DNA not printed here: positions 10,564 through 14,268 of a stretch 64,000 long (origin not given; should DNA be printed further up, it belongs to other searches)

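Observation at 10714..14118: All-in-one biotin-dependent acyl-CoA carboxylase (BC-BCCP-CT in one 1134-aa chain) at the head of a beta-oxidation-like operon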

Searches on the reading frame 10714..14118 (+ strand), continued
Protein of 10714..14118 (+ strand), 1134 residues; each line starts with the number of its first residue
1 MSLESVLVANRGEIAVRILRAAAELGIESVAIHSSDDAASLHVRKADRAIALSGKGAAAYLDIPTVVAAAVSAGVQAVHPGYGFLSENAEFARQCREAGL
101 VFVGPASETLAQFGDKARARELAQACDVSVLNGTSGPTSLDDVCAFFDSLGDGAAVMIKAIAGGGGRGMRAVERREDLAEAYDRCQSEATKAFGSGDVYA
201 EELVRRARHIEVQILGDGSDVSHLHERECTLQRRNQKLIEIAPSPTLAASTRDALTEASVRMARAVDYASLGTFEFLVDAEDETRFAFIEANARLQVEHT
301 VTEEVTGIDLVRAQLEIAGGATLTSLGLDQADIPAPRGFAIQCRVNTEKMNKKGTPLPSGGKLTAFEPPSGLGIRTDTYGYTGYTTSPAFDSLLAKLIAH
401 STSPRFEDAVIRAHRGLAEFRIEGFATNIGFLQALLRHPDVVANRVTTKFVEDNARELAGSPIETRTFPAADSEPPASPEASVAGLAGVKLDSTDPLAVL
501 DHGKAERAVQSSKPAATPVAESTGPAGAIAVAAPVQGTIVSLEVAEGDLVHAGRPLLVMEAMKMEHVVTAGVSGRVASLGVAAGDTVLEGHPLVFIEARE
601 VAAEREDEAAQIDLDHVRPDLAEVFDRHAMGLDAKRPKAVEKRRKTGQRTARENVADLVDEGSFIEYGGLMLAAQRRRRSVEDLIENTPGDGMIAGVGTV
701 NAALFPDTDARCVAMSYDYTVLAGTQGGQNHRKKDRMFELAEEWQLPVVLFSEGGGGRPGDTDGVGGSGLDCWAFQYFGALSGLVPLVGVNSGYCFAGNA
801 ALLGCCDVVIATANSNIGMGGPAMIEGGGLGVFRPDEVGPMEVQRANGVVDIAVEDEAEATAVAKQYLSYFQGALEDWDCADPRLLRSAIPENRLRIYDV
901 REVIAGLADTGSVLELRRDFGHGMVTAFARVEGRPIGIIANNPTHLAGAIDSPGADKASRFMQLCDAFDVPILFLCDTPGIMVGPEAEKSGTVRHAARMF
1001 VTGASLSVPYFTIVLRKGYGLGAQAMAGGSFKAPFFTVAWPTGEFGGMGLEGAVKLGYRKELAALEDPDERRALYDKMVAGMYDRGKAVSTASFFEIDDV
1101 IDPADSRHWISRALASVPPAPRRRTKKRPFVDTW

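Call 22: find_related_loci(query=window:10714-14118:+, collection=genome_contigs, flank=10000)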
Query window:10714-14118:+ (1134 aa) in genome_contigs; peptide patterns used: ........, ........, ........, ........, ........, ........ (x = any residue, [..] = any of these).
600 stretches matched a pattern (row limit reached: there are more); 594 encode a relative of the query (tblastn E <= 1e-3); the best 80 are kept; 80 distinct loci.
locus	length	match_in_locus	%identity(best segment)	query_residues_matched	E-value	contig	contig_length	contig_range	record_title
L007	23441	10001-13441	67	1-1134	0e+0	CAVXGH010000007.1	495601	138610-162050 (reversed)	MAG: uncultured delta proteobacterium isolate MFD05512.bin.1.184 genome assembly, contig: contig_29699, whole genome sho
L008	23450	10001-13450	66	1-1134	0e+0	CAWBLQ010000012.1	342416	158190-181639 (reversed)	MAG: Candidatus Binataceae bacterium isolate MFD02248.bin.1.59 genome assembly, contig: contig_66758, whole genome shotg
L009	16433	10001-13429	67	1-1134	0e+0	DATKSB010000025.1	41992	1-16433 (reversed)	MAG TPA_asm: Candidatus Binataceae bacterium isolate SMAG_U14043 k141_531467, whole genome shotgun sequence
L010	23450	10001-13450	67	1-1134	0e+0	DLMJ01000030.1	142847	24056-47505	MAG TPA_asm: Candidatus Binatus soli isolate UBA7539 UBA7539_contig_58, whole genome shotgun sequence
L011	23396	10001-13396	69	1-1134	0e+0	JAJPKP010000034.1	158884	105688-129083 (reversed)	MAG: Proteobacteria bacterium isolate Centralia_MAG_89 k107_20067560, whole genome shotgun sequence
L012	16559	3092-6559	67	1-1134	0e+0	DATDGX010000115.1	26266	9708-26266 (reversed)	MAG TPA_asm: Candidatus Binataceae bacterium isolate SMAG_U263 k141_315368, whole genome shotgun sequence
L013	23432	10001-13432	67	1-1134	0e+0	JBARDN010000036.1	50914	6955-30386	MAG: Candidatus Binataceae bacterium isolate MFD06347_ilm_asm_bin10 k127_53462, whole genome shotgun sequence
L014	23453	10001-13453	65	1-1134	0e+0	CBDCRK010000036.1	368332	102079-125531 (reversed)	MAG: uncultured Candidatus Binatia bacterium isolate c14ce093-c1b4-4a9f-a633-4da5294aefe4 genome assembly, contig: conti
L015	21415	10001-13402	64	3-1134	0e+0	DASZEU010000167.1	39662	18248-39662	MAG TPA_asm: Candidatus Angelobacter sp. isolate SMAG_U6502 k141_2228589, whole genome shotgun sequence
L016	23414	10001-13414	64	1-1134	0e+0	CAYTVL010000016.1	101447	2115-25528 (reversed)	MAG TPA_asm: uncultured Enterobacteriaceae bacterium isolate binchicken_co185_232 genome assembly, contig: NODE_263_leng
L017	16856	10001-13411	64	5-1134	0e+0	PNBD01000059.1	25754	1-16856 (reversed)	MAG: Deltaproteobacteria bacterium isolate palsa_1115 73.20111000_P3M.98_contig_1022, whole genome shotgun sequence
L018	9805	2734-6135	66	1-1134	0e+0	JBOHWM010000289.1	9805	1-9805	MAG: Candidatus Binataceae bacterium isolate TC-S_metabat2.bin.135 k127_4438204, whole genome shotgun sequence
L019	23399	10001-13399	66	1-1134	0e+0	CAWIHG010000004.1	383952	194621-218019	MAG: uncultured delta proteobacterium isolate MFD05502.bin.1.2 genome assembly, contig: contig_30894, whole genome shotg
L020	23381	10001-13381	65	1-1128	0e+0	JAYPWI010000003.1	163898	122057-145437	MAG: Acidimicrobiales bacterium isolate 139588_S189_metabat_bins_2.tsv.069 NODE_47_length_163898_cov_6.359606, whole gen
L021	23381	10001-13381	63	1-1134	0e+0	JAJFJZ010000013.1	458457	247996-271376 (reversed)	MAG: Gammaproteobacteria bacterium isolate OFTM202 OFTM202_12, whole genome shotgun sequence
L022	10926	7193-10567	65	1-1134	0e+0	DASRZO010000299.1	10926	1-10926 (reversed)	MAG TPA_asm: Pseudomonadales bacterium isolate SMAG_U14640 k141_3560859, whole genome shotgun sequence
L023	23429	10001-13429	64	1-1134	0e+0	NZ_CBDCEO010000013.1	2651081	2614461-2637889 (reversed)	MAG: Candidatus Poriferisodalis sp. isolate aea9684f-d56c-4337-aaed-9a8a14d8382b contig_13, whole genome shotgun sequenc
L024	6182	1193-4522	64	1-1134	0e+0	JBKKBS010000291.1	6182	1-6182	MAG: Tepidiformaceae bacterium isolate swi_bin.37 k127_20616284, whole genome shotgun sequence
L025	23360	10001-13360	62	2-1134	0e+0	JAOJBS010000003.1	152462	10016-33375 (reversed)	Pseudomonadales bacterium isolate AM-375-K13 AM-375-K13_NODE_3, whole genome shotgun sequence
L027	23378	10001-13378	62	1-1134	0e+0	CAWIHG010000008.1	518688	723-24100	MAG: uncultured delta proteobacterium isolate MFD05502.bin.1.2 genome assembly, contig: contig_65659, whole genome shotg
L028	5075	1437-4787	60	3-1134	0e+0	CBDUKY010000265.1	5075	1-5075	MAG TPA_asm: uncultured Pseudomonadales bacterium isolate SRR22808126_binner13_Refined_80 genome assembly, contig: ERZ25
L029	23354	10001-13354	62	3-1134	0e+0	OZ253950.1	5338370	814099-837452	MAG: Pseudomonadales bacterium isolate 53a0dcf1-8224-49ee-86b3-fa6dfe783702 genome assembly, chromosome: 1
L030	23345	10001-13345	63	4-1134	0e+0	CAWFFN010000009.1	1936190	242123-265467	MAG: uncultured delta proteobacterium isolate MFD00822.bin.1.250 genome assembly, contig: contig_59106, whole genome sho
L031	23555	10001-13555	60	4-1134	0e+0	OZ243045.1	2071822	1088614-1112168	MAG: Candidatus Poriferisodalaceae bacterium isolate bff40eb8-2553-4854-947b-6f03d7fbc5a4 genome assembly, chromosome: 1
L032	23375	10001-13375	63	6-1134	0e+0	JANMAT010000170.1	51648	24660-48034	MAG: Actinomycetes bacterium isolate OTE_1_metabat_490 OTE_1_k141_1398683, whole genome shotgun sequence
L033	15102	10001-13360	59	1-1134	0e+0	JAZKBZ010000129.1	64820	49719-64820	MAG: Pseudomonadota bacterium isolate ADI_H3L2_122-bin012_1 ADIH3L2_B012_1_000000000129, whole genome shotgun sequence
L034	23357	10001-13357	58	3-1134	0e+0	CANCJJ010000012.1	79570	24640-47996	MAG: Phenylobacterium aquaticum isolate JR-MC-G-240519-88 genome assembly, contig: JR-MC-G-240519-C366, whole genome sho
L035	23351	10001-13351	59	3-1134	0e+0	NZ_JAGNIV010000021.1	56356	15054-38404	MAG: Phenylobacterium sp. isolate Go_SlAct_bin_515 Go_SlAct_1651_length_56356_cov_9.389497, whole genome shotgun sequenc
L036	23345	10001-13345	60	2-1134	0e+0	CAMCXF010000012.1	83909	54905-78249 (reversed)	MAG: Phenylobacterium deserti isolate MH-21oct19-105 genome assembly, contig: MH-21oct19-C367, whole genome shotgun sequ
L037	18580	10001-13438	67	1-1134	0e+0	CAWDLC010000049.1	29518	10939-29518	MAG: Candidatus Binataceae bacterium isolate MFD04492.bin.2.156 genome assembly, contig: contig_96109, whole genome shot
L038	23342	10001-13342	60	3-1134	0e+0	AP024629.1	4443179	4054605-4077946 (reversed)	Alphaproteobacteria bacterium SO-S41 DNA, complete genome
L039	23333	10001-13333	58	2-1134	0e+0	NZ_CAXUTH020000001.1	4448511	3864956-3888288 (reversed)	Phenylobacterium sp. LjRoot97 LJR097c1, whole genome shotgun sequence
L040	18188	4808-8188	65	1-1134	0e+0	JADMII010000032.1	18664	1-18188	MAG: Dehalococcoidia bacterium isolate MAG008 NODE_1394_length_18664_cov_17.215487, whole genome shotgun sequence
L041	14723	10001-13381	55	1-1134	0e+0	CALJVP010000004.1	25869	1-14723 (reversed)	MAG: uncultured SAR86 cluster bacterium isolate FRAM_RAS_EGC1617_bin22 genome assembly, contig: FRAM_EGC1617_bin22-4, wh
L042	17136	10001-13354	59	1-1134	0e+0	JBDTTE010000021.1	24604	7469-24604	MAG: Betaproteobacteria bacterium isolate cluster3_bin.289 NODE_6563_length_24604_cov_8.413459, whole genome shotgun seq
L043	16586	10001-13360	58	1-1134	0e+0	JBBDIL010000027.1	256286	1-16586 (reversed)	MAG: Burkholderiales bacterium isolate LejiaA_63_26 Lejia_A_68_length_256286_cov_16, whole genome shotgun sequence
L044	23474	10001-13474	57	1-1134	0e+0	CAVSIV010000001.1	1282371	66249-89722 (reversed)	MAG: uncultured Chloroflexia bacterium isolate MFD01721.bin.2.155 genome assembly, contig: contig_10992, whole genome sh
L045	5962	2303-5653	59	1-1134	0e+0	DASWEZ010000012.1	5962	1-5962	MAG TPA_asm: Burkholderiales bacterium isolate SMAG_U2776 k141_569592, whole genome shotgun sequence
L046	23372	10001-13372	61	6-1134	0e+0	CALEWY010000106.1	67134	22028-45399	MAG: uncultured Acidimicrobiales bacterium isolate R2_Bin_Bin_115_sub_1 genome assembly, contig: c_000001627832, whole g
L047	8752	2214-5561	57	3-1134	0e+0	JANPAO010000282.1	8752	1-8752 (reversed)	MAG: Phenylobacterium sp. isolate VAR_79_metabat_202 VAR_79_k141_4785228, whole genome shotgun sequence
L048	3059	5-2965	67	149-1134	0e+0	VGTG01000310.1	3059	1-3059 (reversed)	MAG: Deltaproteobacteria bacterium isolate K_DeepCast_65m_m2_035 K_DeepCast_65m_m2_035_Ga0194128_10050196, whole genome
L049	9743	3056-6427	57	1-1134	0e+0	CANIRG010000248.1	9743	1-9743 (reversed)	MAG: Rhodospirillales bacterium isolate RH-15aug16-120 genome assembly, contig: RH-15aug16-C16646, whole genome shotgun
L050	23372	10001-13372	59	1-1134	0e+0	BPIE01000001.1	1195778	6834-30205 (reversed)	MAG: Tepidiforma sp. KatS3mg062 DNA, contig_2206, whole genome shotgun sequence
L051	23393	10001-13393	57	3-1134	0e+0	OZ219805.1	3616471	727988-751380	MAG: Dehalococcoidia bacterium isolate c58c6e01-4a6e-4794-97be-e35f15c585e3 genome assembly, chromosome: 3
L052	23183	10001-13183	57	1-1134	0e+0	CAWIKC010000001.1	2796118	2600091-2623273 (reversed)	MAG: Bryobacterales bacterium isolate MFD09286.bin.1.102 genome assembly, contig: contig_16879, whole genome shotgun seq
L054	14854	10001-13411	60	5-1134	0e+0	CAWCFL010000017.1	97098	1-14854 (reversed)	MAG: uncultured Acidimicrobiales bacterium isolate MFD09368.bin.2.121 genome assembly, contig: contig_99423, whole genom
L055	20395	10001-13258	58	6-1134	0e+0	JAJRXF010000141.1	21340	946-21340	MAG: Actinomycetes bacterium isolate Dive96_bin3.128 k141_3493911, whole genome shotgun sequence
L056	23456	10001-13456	58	5-1134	0e+0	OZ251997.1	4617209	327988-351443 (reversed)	MAG: Candidatus Multivorans sp. isolate 0020eb3c-7439-4c9e-8c72-55202c0a045f genome assembly, chromosome: 1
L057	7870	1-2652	67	263-1134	0e+0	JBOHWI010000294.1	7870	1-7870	MAG: Candidatus Binatus sp. isolate TC-B3_metawrap_bin.1 k127_193219, whole genome shotgun sequence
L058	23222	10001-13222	57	3-1134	0e+0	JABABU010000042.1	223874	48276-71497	MAG: Actinomycetota bacterium isolate bin80o c_000000369206, whole genome shotgun sequence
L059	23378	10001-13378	54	6-1134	0e+0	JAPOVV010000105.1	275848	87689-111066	MAG: Gammaproteobacteria bacterium isolate COS1_bin_8 NODE_19_length_275848_cov_15.1629, whole genome shotgun sequence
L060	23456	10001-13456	57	5-1134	0e+0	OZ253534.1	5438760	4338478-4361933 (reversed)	MAG: Candidatus Multivorans sp. isolate be2d7f3f-f219-46b2-8ad1-06fdd0eb2387 genome assembly, chromosome: 1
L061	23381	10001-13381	55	5-1134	0e+0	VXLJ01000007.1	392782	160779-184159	MAG: Gammaproteobacteria bacterium isolate SB0661_bin_10 NODE_20_length_392782_cov_48.659619, whole genome shotgun seque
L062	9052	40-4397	55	1-1134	0e+0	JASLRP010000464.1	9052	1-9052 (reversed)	MAG: SAR202 cluster bacterium isolate Arabian12_MAG_33 c_000001836295, whole genome shotgun sequence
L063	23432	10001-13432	62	1-1134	0e+0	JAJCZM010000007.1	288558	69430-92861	MAG: Deltaproteobacteria bacterium isolate OFTM64 OFTM64_6, whole genome shotgun sequence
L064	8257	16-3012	65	145-1134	0e+0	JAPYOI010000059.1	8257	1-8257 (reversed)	MAG: Candidatus Poriferisodalis multihospitum isolate m_rhlh10 Seq59, whole genome shotgun sequence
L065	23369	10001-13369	60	5-1134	0e+0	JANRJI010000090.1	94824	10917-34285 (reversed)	MAG: Hyphomicrobiaceae bacterium isolate bins.469 k141_681488, whole genome shotgun sequence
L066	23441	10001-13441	58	5-1134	0e+0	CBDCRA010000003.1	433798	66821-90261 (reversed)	MAG: Candidatus Multivorans sp. isolate d7452e89-af48-44c7-9597-5a6bccd24eaa genome assembly, contig: contig_3, whole ge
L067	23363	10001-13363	67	8-1134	0e+0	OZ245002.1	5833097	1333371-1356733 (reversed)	MAG: Myxococcota bacterium isolate 641f811d-2bae-4d89-87bb-445edc559d6d genome assembly, chromosome: 1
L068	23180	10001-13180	55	2-1134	0e+0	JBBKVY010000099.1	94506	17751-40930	MAG: Acidimicrobiales bacterium isolate metabat_bins.344 k119_2223284, whole genome shotgun sequence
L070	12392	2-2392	69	342-1134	0e+0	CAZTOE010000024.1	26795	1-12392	MAG TPA_asm: uncultured Spirochaetales bacterium isolate SRP214966_co2_3 genome assembly, contig: NODE_2238_length_26795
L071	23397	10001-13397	61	1-1134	0e+0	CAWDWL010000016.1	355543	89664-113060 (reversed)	MAG: uncultured proteobacterium isolate MFD05705.bin.1.215 genome assembly, contig: contig_32673, whole genome shotgun s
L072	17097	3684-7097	67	1-1134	0e+0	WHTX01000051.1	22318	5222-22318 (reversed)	MAG: Acidimicrobiia bacterium isolate Dino_bin48 NODE_2543_length_22318_cov_1.81443, whole genome shotgun sequence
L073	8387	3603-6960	62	3-1134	0e+0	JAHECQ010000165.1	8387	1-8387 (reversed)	MAG: Acidimicrobiales bacterium isolate Ww173 NODE_21748_length_8387_cov_2.315993, whole genome shotgun sequence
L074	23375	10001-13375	63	3-1134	0e+0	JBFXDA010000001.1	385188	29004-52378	MAG: Reyranellaceae bacterium isolate CA_2019_TPBS_82 NODE_180_length_385188_cov_7.819553_TPBS, whole genome shotgun seq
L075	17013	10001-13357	60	1-1134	0e+0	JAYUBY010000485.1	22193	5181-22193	MAG: Alphaproteobacteria bacterium isolate GFS_6841 GFS_6841_484, whole genome shotgun sequence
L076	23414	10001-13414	59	5-1134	0e+0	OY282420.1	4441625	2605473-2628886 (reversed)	MAG: uncultured Bryobacterales bacterium isolate 78526416-339a-45b8-a6d3-8fabb82c2801 genome assembly, chromosome: 1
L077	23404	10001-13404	68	1-1134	0e+0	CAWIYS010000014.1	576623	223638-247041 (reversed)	MAG: uncultured Chloroflexia bacterium isolate MFD05942.bin.2.242 genome assembly, contig: contig_577, whole genome shot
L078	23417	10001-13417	66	1-1134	0e+0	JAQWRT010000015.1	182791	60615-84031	MAG: Myxococcota bacterium isolate cluster2_bin.41 k141_4458128, whole genome shotgun sequence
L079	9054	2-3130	63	87-1134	0e+0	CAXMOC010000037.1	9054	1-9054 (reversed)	MAG: uncultured Opitutales bacterium isolate 07C-BC-St03_bin.23.orig genome assembly, contig: k141_3954969, whole genome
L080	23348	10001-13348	59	3-1134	0e+0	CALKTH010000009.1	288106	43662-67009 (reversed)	MAG: uncultured Acidimicrobiales bacterium isolate R3_Bin_MAXBIN__023_1 genome assembly, contig: c_000001996762, whole g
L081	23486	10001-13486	57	6-1134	0e+0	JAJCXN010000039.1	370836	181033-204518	MAG: Acidobacteriota bacterium isolate OFTM27 OFTM27_38, whole genome shotgun sequence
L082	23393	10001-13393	57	2-1134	0e+0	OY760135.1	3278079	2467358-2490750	MAG: Dehalococcoidia bacterium isolate 28bbf505-4b8f-49ae-a3a4-61061bf7583c genome assembly, chromosome: 1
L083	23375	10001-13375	56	1-1134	0e+0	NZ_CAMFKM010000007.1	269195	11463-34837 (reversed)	MAG: uncultured Reyranella sp. isolate SRR12456166_bin.8_metaWRAP_v1.3_MAG ERZ12289973.20, whole genome shotgun sequence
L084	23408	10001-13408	63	1-1134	0e+0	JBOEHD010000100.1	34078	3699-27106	MAG: Acidimicrobiales bacterium isolate PBSact2 PBS13d_contig_2166, whole genome shotgun sequence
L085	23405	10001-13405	62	3-1134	0e+0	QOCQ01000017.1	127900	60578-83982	Rhodospirillaceae bacterium SYSU D60007 s755_Contig17, whole genome shotgun sequence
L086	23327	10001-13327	59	2-1134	0e+0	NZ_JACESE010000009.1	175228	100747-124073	MAG: Phenylobacterium sp. isolate MCMED-G08 Phenylobacterium-MCMED-G08-C9, whole genome shotgun sequence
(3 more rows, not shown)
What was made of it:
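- The family spans many phyla (call 22).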

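Call 50: list_cluster_members(proteins=[P0001, P0003, P0121])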
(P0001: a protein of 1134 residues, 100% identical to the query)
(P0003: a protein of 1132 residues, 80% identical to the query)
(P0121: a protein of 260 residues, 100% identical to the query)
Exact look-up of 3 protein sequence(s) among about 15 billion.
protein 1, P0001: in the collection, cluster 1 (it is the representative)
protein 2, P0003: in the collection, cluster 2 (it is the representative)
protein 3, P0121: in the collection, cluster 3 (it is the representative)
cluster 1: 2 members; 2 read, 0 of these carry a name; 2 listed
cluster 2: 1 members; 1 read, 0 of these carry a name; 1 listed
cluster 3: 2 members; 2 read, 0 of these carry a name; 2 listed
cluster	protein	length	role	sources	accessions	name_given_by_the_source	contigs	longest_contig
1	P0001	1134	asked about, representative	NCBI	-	-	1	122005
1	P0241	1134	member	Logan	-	-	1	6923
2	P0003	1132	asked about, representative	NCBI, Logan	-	-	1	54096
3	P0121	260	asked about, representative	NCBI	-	-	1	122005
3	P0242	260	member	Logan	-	-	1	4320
